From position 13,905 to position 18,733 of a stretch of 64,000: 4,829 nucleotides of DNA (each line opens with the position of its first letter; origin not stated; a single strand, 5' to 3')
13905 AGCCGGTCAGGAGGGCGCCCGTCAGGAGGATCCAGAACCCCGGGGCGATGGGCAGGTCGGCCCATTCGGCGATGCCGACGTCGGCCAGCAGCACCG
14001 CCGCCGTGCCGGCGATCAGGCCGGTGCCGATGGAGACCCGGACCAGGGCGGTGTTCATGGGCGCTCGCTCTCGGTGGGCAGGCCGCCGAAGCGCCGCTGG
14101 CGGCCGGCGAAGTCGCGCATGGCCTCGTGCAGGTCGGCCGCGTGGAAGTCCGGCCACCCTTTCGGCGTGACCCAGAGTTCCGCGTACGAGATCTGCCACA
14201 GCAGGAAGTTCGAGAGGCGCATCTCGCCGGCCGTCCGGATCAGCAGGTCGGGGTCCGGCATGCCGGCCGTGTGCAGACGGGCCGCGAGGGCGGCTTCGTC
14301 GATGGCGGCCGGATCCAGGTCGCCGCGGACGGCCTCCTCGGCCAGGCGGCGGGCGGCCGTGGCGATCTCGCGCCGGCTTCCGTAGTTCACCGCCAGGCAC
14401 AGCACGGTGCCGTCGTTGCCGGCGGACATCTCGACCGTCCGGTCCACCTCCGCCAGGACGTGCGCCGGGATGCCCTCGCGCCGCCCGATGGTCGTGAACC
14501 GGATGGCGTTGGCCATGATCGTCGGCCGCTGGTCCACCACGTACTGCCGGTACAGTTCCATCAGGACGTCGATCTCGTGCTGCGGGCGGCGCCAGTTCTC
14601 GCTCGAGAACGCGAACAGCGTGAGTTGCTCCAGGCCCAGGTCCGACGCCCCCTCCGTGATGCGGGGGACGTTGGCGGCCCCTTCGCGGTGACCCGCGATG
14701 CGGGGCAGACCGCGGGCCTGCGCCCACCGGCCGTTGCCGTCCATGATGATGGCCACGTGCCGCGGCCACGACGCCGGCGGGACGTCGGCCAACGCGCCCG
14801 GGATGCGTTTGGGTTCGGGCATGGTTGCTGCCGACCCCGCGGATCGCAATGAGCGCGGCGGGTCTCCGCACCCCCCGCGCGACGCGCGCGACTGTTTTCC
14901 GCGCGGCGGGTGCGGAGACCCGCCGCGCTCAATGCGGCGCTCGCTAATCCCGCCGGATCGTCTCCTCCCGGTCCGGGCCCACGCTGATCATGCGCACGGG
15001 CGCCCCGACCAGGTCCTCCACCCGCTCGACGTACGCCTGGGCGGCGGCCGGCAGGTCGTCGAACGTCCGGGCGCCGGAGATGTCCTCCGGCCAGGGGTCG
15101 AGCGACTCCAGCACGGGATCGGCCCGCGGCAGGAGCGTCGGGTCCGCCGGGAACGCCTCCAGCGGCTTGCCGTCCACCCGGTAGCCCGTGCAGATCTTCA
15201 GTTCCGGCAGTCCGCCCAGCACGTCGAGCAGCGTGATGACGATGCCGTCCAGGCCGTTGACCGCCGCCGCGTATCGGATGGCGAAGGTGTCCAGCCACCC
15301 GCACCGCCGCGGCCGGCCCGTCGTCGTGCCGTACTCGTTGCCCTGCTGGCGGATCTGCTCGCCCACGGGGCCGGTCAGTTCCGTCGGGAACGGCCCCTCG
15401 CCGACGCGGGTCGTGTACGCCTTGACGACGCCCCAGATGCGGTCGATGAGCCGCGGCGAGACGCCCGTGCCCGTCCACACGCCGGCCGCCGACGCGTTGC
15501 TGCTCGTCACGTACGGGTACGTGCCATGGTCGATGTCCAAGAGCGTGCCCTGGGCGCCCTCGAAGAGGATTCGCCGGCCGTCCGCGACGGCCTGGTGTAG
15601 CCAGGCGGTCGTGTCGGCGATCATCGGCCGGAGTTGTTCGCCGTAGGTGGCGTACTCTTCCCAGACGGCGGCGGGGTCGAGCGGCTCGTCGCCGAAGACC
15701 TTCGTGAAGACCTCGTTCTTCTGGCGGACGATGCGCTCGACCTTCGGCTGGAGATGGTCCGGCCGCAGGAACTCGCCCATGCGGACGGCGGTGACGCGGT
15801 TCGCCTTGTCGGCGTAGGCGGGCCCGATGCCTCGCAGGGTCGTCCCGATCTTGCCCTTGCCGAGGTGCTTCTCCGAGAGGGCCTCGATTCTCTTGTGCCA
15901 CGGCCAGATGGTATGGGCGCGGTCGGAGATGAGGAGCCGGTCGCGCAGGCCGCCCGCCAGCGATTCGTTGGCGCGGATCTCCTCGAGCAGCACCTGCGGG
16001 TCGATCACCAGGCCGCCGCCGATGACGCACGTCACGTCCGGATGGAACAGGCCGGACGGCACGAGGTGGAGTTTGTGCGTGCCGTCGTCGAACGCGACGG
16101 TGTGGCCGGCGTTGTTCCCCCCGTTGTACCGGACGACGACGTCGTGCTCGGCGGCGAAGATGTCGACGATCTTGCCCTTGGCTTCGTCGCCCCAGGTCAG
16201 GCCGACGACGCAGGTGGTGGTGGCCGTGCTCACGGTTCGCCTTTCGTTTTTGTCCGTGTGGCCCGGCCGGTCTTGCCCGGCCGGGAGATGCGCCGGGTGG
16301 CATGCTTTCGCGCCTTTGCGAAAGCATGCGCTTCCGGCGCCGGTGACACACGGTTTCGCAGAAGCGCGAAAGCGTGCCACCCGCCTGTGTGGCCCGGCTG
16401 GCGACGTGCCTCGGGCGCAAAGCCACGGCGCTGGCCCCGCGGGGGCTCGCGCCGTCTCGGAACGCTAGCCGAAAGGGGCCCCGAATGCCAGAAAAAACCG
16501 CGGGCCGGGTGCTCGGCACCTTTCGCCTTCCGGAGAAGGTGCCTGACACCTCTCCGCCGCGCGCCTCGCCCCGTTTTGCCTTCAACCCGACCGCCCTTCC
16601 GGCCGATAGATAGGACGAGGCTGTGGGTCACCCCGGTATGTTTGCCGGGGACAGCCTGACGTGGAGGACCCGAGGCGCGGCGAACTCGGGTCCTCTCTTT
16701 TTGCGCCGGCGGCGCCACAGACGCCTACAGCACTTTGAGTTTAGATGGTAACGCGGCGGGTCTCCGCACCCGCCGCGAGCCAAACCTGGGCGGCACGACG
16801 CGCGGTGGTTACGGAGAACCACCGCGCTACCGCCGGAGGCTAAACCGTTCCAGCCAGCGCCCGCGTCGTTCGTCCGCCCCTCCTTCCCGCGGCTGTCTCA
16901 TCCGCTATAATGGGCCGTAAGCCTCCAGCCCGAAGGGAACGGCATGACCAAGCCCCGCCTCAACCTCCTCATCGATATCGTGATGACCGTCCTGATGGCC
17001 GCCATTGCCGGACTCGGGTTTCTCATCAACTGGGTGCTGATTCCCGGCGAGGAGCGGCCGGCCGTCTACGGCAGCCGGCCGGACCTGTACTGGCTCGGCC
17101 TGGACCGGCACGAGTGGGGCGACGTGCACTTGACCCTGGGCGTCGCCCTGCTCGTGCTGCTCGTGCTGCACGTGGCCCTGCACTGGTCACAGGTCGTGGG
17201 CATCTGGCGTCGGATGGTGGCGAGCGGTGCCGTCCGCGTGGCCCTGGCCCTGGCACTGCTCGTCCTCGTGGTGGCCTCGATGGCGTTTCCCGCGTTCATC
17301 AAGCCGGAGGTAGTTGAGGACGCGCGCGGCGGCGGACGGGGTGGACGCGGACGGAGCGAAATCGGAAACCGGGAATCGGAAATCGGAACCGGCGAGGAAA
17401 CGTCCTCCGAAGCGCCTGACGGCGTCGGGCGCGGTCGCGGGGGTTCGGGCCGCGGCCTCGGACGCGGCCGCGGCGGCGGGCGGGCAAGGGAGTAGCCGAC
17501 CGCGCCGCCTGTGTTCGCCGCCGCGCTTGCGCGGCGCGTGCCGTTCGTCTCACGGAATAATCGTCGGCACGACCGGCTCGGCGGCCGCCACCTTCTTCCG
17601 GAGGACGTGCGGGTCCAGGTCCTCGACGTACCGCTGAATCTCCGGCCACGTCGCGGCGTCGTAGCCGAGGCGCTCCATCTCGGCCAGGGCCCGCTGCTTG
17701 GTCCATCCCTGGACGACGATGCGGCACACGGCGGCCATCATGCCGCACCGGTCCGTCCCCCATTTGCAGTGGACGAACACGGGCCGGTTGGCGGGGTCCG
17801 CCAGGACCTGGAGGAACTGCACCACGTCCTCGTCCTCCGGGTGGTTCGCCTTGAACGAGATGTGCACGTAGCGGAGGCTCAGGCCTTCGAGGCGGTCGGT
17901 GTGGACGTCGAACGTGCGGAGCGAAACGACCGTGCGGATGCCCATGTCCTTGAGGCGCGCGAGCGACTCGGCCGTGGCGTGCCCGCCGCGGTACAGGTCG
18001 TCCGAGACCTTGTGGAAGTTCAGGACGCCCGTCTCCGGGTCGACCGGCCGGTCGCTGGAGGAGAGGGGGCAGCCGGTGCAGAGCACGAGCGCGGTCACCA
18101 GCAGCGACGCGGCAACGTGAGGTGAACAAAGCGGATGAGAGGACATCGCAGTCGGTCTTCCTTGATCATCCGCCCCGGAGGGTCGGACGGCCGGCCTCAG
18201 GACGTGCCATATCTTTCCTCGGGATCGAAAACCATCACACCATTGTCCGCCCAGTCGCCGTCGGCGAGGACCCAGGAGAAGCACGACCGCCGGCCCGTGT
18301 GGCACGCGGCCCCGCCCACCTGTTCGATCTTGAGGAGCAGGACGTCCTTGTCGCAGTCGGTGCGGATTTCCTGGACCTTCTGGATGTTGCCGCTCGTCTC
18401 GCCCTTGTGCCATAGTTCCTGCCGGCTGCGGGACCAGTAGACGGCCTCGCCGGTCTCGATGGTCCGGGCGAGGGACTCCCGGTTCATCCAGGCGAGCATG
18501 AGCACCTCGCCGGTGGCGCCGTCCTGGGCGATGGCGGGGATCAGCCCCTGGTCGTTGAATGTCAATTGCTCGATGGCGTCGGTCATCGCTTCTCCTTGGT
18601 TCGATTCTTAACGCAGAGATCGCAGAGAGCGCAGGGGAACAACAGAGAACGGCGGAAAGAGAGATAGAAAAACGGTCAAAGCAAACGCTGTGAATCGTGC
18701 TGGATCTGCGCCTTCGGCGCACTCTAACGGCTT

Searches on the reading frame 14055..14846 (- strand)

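Call 45: search_protein_families(library=pfam, proteins=[window:14055-14846:-], max_evalue=0.0001)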
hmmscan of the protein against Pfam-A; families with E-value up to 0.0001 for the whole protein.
window:14055-14846:- (263 aa): 1 family
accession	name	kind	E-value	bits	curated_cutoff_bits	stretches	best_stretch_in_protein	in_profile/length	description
PF01255.24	Prenyltransf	-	1e-76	257.8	27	1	34-254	1-219/219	Putative undecaprenyl diphosphate synthase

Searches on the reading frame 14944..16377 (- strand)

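Call 45: search_protein_families(library=pfam, proteins=[window:14944-16377:-], max_evalue=0.0001)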
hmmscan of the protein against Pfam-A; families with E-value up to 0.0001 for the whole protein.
window:14944-16377:- (477 aa): 1 family
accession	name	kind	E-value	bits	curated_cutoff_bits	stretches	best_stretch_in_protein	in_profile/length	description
PF00709.27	Adenylsucc_synt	-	8.5e-172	572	27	1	57-474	2-416/416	Adenylosuccinate synthetase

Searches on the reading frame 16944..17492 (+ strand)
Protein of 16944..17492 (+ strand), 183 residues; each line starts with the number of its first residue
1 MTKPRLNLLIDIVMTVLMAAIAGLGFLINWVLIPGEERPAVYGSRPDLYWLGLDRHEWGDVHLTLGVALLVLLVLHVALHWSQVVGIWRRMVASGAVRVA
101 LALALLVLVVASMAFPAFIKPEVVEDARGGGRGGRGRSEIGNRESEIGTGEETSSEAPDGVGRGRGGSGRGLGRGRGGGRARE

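Call 45: search_protein_families(library=pfam, proteins=[window:16944-17492:+], max_evalue=0.0001)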
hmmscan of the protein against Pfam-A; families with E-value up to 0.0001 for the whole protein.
window:16944-17492:+ (183 aa): 1 family
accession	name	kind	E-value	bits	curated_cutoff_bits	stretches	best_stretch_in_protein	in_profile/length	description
PF14358.11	DUF4405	-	1.9e-12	47.9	26.7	1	9-81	1-66/66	Domain of unknown function (DUF4405)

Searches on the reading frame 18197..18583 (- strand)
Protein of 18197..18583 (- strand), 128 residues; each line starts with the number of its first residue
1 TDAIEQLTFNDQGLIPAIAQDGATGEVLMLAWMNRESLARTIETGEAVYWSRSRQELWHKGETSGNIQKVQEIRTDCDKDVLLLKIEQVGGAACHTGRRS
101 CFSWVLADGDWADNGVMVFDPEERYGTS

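Call 46: search_protein_families(library=pfam, proteins=[window:18197-18583:-], max_evalue=0.0001)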
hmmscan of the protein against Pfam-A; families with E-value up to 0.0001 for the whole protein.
window:18197-18583:- (128 aa): 1 family
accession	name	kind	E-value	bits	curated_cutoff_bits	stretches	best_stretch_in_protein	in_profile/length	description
PF01502.23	PRA-CH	-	6.4e-38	128.9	27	1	29-102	1-73/74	Phosphoribosyl-AMP cyclohydrolase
